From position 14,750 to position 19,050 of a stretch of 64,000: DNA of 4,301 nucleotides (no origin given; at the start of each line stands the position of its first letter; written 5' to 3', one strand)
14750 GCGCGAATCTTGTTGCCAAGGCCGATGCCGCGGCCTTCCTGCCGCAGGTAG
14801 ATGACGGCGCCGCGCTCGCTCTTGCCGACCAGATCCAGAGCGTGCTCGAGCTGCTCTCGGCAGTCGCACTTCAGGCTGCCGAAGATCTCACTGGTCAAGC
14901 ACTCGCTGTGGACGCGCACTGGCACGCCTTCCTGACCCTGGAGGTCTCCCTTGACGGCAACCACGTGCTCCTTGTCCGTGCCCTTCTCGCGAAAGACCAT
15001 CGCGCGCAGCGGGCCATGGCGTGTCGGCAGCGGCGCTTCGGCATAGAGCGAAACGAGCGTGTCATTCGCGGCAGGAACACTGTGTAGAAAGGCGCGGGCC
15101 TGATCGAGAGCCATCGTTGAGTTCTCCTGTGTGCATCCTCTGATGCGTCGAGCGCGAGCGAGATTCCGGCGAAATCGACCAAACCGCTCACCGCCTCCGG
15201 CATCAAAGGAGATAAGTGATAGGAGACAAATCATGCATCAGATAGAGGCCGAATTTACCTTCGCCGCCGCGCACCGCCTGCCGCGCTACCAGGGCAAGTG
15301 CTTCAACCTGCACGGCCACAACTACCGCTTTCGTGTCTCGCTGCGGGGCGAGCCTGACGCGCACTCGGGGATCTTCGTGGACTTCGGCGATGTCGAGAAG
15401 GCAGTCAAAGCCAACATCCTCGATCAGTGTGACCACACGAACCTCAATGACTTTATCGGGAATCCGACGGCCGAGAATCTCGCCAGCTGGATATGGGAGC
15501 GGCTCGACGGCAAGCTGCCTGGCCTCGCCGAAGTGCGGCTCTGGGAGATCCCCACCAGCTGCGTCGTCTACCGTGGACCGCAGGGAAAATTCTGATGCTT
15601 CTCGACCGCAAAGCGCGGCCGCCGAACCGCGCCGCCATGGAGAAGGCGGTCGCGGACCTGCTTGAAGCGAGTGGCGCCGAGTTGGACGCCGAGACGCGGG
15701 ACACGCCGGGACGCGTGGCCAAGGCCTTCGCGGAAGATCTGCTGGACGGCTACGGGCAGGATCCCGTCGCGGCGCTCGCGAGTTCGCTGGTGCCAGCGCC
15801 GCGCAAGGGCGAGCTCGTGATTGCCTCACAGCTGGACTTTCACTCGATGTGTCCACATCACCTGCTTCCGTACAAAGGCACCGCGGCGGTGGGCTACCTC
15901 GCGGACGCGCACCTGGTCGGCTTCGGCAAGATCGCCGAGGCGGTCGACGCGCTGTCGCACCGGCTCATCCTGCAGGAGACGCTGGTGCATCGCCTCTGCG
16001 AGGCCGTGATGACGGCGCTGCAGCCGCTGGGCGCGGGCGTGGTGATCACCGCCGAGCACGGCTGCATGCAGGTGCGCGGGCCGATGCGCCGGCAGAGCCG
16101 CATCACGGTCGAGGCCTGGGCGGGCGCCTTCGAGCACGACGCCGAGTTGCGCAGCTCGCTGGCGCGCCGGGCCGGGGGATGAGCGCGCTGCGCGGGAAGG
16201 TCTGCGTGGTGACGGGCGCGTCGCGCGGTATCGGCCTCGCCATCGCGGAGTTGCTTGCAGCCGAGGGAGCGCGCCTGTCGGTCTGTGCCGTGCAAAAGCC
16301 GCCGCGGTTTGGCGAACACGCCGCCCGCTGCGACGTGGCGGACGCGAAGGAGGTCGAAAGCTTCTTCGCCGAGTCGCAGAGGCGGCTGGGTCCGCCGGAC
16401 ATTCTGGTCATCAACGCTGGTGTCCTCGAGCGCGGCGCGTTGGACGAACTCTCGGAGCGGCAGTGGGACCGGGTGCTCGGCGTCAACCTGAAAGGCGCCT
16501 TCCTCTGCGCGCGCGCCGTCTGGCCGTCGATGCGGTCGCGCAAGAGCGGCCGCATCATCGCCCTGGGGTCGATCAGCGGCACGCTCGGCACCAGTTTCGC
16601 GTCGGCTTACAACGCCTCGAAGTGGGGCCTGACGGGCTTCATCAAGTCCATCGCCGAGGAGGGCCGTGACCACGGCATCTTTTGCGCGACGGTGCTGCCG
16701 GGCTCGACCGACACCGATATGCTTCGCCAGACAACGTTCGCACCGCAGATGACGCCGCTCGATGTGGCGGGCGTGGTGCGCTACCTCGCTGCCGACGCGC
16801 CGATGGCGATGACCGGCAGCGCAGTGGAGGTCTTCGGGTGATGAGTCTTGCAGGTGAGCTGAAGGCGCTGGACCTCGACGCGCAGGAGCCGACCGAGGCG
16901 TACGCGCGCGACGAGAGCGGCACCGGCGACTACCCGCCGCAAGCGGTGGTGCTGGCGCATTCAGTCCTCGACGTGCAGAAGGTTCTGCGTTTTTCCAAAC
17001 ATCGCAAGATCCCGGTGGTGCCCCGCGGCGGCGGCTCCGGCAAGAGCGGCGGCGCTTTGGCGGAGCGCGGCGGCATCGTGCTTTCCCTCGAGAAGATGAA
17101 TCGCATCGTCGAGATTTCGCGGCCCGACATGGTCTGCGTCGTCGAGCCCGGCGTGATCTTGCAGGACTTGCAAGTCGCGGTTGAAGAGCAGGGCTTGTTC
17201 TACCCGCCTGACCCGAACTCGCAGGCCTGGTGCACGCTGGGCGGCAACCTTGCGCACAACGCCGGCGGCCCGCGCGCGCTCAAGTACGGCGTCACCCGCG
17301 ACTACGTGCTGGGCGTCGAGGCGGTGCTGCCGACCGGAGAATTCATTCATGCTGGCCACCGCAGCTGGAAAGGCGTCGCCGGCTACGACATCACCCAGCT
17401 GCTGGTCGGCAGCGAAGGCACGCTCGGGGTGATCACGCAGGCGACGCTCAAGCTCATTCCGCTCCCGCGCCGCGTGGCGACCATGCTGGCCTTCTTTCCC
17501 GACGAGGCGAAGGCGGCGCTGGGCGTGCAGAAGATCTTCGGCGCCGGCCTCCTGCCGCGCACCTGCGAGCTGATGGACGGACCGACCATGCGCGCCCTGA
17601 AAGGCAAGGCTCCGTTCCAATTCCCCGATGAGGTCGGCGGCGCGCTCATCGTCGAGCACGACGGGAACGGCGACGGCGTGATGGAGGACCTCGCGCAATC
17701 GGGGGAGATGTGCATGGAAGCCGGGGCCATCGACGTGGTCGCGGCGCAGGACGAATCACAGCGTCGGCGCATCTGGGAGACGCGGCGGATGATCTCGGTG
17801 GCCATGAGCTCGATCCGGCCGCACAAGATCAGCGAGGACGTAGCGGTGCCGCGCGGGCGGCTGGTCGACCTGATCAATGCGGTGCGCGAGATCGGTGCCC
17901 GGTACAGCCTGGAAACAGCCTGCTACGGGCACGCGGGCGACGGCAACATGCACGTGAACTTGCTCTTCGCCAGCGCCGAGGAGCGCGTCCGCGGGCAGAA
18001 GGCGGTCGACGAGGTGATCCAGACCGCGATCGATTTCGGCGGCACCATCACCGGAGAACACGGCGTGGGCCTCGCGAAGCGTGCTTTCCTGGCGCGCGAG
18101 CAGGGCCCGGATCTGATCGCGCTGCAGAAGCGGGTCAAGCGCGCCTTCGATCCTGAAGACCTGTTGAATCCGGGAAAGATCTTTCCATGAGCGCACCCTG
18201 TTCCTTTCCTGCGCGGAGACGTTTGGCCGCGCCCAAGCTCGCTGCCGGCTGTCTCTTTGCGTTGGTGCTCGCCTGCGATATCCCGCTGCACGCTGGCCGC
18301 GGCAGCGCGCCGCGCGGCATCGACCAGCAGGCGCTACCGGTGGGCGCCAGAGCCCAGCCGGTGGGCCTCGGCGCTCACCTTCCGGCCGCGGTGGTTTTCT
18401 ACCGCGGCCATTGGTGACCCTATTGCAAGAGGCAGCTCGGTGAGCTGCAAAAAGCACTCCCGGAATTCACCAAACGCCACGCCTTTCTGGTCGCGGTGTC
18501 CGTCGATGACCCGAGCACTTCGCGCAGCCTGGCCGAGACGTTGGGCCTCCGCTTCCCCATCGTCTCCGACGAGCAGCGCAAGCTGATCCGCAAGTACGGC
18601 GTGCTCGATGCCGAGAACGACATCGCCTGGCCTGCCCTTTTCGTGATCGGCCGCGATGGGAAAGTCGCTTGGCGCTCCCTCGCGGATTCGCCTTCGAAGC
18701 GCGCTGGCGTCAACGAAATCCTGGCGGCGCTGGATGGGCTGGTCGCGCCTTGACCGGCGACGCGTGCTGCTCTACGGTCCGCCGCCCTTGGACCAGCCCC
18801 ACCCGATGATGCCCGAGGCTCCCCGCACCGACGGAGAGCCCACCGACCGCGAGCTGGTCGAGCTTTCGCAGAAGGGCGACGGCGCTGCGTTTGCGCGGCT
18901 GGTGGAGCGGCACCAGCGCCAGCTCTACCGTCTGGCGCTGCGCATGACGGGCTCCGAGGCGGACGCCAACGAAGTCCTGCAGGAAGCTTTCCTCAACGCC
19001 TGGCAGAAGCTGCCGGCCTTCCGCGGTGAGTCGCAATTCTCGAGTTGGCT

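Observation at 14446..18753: Tightly coupled operon PTPS - GTP cyclohydrolase I - SDR - FAD-linked oxidase - (seleno)redoxin, divergent from a stand-alone GTP cyclohydrolase II: candidate pterin-type cofactor or redox pathway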

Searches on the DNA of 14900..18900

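Call 12: search_rna_families(source=window, start=14900, end=18900, threshold=evalue, max_evalue=5)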
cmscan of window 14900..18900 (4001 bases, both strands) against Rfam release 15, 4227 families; matches with E-value up to 5: 3.
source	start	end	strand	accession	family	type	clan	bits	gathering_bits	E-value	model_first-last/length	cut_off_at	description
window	17929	18031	+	RF00312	snoZ206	Gene; snRNA; snoRNA; CD-box;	-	20.9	50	1.8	1-129/129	no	Small nucleolar RNA Z206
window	16782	16866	+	RF02509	PYLIS_2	Cis-reg;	-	17.4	36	1.3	1-100/100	no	Pyrrolysine insertion sequence mtbB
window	16803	16863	+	RF01304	sR5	Gene; snRNA; snoRNA; CD-box;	-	14.7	40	4.8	1-53/53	no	Small nucleolar RNA sR5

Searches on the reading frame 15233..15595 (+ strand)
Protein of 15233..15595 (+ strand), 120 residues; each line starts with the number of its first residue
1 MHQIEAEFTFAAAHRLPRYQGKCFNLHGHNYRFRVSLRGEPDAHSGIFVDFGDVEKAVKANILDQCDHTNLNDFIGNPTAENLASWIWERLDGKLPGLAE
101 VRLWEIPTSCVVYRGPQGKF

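Call 8: search_protein_families(library=pfam, proteins=[window:15233-15595:+])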
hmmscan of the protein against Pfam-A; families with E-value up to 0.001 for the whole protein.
window:15233-15595:+ (120 aa): 1 family
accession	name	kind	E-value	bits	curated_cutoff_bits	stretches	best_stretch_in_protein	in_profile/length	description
PF01242.24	PTPS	-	5.2e-38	130.2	22.4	1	4-115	2-120/121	6-pyruvoyl tetrahydropterin synthase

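Call 9: search_protein_families(library=ncbifam, proteins=[window:15233-15595:+])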
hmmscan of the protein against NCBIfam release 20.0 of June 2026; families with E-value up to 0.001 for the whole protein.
window:15233-15595:+ (120 aa): 2 families
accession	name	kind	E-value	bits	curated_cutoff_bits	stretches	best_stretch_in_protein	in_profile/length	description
TIGR03367.1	queuosine_QueD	equivalog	1.8e-28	98.8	89.25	1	4-92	2-91/92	6-carboxytetrahydropterin synthase QueD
TIGR00039.1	6PTHBS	subfamily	1e-26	93.7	125.5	1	1-116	1-122/124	6-pyruvoyl tetrahydropterin synthase/6-carboxytetrahydropterin synthase family protein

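Call 23: search_solved_structures(query=window:15233-15595:+, max_evalue=0.001, show_alignments=3)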
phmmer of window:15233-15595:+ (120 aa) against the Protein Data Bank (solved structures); distinct sequences matched with E-value up to 0.001: 9.
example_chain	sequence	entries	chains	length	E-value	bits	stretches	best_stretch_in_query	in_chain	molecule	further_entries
2oba_A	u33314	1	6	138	1.6e-26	96.1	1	5-115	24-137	Probable 6-pyruvoyl tetrahydrobiopterin synthase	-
4ntm_A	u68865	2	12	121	3.3e-23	85.4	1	6-115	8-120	6-carboxy-5,6,7,8-tetrahydropterin synthase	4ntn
3qn0_A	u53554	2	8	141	5.2e-23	84.7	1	6-115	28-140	6-carboxy-5,6,7,8-tetrahydropterin synthase | 6-pyruvoyl tetrahydrobiopterin synthase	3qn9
4ntk_A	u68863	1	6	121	5.5e-22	81.4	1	6-115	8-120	6-carboxy-5,6,7,8-tetrahydropterin synthase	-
3qna_A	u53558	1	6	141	8.8e-22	80.7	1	6-115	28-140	6-carboxy-5,6,7,8-tetrahydropterin synthase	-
2dj6_A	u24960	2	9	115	4.9e-14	55.7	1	8-105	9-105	hypothetical protein PH0634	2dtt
3i2b_A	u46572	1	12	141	3.4e-13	53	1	18-115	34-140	6-pyruvoyl tetrahydrobiopterin synthase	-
1b66_A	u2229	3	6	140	1.3e-12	51.1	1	18-115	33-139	6-PYRUVOYL TETRAHYDROPTERIN SYNTHASE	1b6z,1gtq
2g64_A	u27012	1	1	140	2.7e-11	46.8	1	20-115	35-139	Putative 6-pyruvoyl tetrahydrobiopterin synthase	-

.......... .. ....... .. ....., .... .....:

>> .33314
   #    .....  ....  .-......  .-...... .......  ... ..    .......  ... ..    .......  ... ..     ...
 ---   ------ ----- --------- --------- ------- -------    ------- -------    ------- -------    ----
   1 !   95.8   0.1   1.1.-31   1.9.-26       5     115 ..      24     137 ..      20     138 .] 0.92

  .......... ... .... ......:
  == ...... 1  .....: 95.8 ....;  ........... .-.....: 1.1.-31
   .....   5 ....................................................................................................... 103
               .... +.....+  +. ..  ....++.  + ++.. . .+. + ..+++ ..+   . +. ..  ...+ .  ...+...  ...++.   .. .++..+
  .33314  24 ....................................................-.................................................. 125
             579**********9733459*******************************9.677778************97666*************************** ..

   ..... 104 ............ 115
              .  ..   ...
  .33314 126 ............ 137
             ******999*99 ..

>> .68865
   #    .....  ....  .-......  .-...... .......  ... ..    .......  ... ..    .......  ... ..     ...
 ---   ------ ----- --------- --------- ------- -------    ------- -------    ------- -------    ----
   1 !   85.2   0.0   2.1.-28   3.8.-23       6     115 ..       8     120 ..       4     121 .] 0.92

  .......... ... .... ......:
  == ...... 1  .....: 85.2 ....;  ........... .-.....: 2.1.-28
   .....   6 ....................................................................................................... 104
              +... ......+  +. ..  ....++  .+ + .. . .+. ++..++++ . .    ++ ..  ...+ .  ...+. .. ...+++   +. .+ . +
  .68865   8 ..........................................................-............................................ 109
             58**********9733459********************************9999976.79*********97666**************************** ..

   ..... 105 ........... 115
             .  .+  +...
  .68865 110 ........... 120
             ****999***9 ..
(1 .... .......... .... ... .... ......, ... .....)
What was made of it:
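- On QueD / PTPS-I (6-carboxy-tetrahydropterin synthase): The closest solved structures are QueD of P. aeruginosa and E. coli (call 23).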

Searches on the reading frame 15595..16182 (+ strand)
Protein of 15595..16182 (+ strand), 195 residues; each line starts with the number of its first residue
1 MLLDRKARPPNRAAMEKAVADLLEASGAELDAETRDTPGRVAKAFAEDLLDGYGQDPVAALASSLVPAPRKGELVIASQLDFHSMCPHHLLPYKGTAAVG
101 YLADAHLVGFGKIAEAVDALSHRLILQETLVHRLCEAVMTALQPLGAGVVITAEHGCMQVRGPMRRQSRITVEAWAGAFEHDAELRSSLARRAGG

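Call 8: search_protein_families(library=pfam, proteins=[window:15595-16182:+])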
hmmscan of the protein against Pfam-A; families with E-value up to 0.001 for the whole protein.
window:15595-16182:+ (195 aa): 1 family
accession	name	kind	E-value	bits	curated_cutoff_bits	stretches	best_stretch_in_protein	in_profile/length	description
PF01227.27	GTP_cyclohydroI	-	4.7e-45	153.6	27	1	15-190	1-175/179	GTP cyclohydrolase I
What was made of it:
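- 15595..16182 (+): FolE, GTP cyclohydrolase I (195 aa), a divergent member. PF01227 E=5e-45 (call 8).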

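Call 9: search_protein_families(library=ncbifam, proteins=[window:15595-16182:+])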
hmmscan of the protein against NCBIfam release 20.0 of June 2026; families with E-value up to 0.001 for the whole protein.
window:15595-16182:+ (195 aa): 4 families
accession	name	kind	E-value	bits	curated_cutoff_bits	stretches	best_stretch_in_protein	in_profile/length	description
NF006825.1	PRK09347.1-2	subfamily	5.8e-48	162.7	174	1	15-189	1-174/179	GTP cyclohydrolase I FolE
NF006826.0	PRK09347.1-3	subfamily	4.6e-46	156.7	162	1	11-191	5-184/189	GTP cyclohydrolase I FolE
TIGR00063.1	folE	equivalog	1.1e-34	119.5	181.6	1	15-188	1-173/180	GTP cyclohydrolase I FolE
NF006824.0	PRK09347.1-1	equivalog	8.4e-24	84.2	202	1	13-188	36-211/219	GTP cyclohydrolase I FolE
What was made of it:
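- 15595..16182 (+): It scores below all NCBIfam FolE cut-offs (162.7 bits against 174) (call 9).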

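Call 31: search_solved_structures(query=window:15595-16182:+, max_evalue=0.00001, show_alignments=1)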
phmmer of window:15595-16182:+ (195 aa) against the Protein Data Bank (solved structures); distinct sequences matched with E-value up to 0.00001: 15.
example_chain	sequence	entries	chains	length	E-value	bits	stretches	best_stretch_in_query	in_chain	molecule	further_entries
1wm9_A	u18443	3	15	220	1.9e-29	106.1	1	19-187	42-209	GTP cyclohydrolase I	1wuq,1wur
4uqf_A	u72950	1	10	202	6e-28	101.2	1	15-189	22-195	GTP cyclohydrolase 1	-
1is7_A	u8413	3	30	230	5.9e-26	94.7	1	11-187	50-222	GTP Cyclohydrolase I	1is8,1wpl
1fb1_A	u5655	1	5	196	2e-25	93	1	10-187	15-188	GTP CYCLOHYDROLASE I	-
7ala_A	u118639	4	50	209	2.4e-25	92.7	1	10-187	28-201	GTP cyclohydrolase 1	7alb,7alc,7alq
6z80_A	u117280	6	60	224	3e-25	92.4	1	10-187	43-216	GTP cyclohydrolase 1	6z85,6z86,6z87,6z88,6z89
11yz_A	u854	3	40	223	5.7e-24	88.2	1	12-187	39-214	GTP cyclohydrolase 1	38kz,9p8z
37xd_A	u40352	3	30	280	3.3e-20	76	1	15-187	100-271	GTP cyclohydrolase 1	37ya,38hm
9ujf_A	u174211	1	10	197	7.3e-15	58.6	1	37-170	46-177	GTP cyclohydrolase 1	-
4du6_A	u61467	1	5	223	1.7e-14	57.4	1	31-190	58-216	GTP cyclohydrolase 1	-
1fbx_A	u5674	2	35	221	1.6e-13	54.2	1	31-189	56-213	GTP CYCLOHYDROLASE I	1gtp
1n3s_A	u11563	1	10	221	2.9e-12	50.1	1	31-189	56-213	GTP cyclohydrolase I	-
1a8r_A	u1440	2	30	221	2.9e-12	50.1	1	31-189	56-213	GTP CYCLOHYDROLASE I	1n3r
1n3t_F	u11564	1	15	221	4e-12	49.6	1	31-189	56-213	GTP cyclohydrolase I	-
1a9c_A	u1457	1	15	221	4e-12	49.6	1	31-189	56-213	GTP CYCLOHYDROLASE I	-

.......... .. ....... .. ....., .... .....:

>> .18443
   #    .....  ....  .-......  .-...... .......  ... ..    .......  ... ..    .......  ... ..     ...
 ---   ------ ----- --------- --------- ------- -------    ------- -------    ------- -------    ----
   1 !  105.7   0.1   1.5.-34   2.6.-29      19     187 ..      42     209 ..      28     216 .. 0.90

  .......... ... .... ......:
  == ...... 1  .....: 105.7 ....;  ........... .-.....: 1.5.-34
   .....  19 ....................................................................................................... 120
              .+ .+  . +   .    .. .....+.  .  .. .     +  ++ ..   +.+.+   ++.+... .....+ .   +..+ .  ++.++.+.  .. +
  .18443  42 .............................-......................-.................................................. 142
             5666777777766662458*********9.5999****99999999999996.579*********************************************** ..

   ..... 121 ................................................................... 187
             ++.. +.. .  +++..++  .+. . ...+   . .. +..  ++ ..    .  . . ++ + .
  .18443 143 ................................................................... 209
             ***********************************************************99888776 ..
